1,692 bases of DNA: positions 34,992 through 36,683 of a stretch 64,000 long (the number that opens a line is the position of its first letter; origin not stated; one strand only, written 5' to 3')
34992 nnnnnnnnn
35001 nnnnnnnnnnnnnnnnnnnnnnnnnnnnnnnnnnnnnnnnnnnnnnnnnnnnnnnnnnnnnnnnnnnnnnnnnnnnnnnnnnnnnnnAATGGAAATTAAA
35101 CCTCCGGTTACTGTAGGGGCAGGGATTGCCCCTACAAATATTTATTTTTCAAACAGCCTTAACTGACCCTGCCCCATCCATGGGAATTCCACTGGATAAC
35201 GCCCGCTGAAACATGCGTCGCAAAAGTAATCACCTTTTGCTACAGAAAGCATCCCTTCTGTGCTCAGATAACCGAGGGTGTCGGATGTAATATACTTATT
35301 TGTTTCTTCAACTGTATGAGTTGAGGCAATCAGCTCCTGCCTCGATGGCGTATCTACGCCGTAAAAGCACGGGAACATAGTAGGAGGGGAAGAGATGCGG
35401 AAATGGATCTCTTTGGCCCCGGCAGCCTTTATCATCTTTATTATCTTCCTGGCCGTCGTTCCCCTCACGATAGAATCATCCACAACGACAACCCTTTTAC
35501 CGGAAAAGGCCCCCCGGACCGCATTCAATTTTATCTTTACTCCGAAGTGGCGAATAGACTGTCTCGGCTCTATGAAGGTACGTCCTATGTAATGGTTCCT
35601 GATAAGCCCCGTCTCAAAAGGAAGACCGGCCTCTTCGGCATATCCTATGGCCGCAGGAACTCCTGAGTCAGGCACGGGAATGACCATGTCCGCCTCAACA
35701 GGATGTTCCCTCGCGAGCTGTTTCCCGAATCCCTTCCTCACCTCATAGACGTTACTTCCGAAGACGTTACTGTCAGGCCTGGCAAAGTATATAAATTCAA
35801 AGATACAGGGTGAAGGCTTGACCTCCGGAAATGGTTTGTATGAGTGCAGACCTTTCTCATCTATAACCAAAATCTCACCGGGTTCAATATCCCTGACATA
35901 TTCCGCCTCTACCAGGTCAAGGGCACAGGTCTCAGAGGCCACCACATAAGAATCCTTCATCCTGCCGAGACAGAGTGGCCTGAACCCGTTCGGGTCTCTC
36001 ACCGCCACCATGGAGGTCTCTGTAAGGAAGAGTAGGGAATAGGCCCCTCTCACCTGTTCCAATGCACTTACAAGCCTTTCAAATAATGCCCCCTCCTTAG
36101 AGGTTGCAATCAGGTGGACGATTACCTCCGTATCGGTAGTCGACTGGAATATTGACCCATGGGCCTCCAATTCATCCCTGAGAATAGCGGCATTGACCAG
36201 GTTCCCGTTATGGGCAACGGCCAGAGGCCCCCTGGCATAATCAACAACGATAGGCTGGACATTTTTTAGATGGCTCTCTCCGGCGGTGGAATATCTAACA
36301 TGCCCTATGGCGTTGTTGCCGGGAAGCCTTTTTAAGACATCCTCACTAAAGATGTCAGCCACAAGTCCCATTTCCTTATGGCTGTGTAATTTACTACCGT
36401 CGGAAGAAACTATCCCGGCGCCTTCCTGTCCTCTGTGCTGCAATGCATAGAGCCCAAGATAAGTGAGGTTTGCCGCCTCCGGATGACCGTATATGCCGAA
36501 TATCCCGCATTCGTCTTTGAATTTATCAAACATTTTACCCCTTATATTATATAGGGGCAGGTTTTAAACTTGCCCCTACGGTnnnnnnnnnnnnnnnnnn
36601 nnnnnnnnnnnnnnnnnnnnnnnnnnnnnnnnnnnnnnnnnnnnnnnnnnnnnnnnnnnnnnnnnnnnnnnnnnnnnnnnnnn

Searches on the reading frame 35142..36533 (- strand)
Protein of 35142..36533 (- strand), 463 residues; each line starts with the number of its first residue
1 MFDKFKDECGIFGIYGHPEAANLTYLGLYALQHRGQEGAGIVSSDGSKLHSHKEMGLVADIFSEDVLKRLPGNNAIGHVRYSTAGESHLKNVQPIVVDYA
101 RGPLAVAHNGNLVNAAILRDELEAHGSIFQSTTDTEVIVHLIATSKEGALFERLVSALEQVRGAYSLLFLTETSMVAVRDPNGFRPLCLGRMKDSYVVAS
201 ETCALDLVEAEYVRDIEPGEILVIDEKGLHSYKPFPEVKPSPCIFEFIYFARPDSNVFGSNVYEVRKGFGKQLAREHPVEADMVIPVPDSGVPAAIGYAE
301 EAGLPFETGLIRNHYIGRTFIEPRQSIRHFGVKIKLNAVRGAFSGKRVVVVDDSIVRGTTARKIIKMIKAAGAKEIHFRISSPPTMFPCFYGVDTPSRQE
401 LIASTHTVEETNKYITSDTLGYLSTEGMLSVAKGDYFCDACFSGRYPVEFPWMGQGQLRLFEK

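Call 57: search_protein_families(library=pfam, proteins=[window:35142-36533:-], max_evalue=0.00001)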
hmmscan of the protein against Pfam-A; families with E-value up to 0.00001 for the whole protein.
window:35142-36533:- (463 aa): 4 families
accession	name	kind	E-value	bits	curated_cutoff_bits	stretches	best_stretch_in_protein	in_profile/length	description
PF13537.11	GATase_7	-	5.8e-19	68.7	25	1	90-205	11-121/123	Glutamine amidotransferase domain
PF13522.11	GATase_6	-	8.2e-19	68.4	27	1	73-201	11-130/130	Glutamine amidotransferase domain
PF00156.33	Pribosyltran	-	4.5e-08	33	26.3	1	274-378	23-120/158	Phosphoribosyl transferase domain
PF13230.11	GATase_4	-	4.1e-06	26.4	23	1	70-138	69-133/272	Glutamine amidotransferases class-II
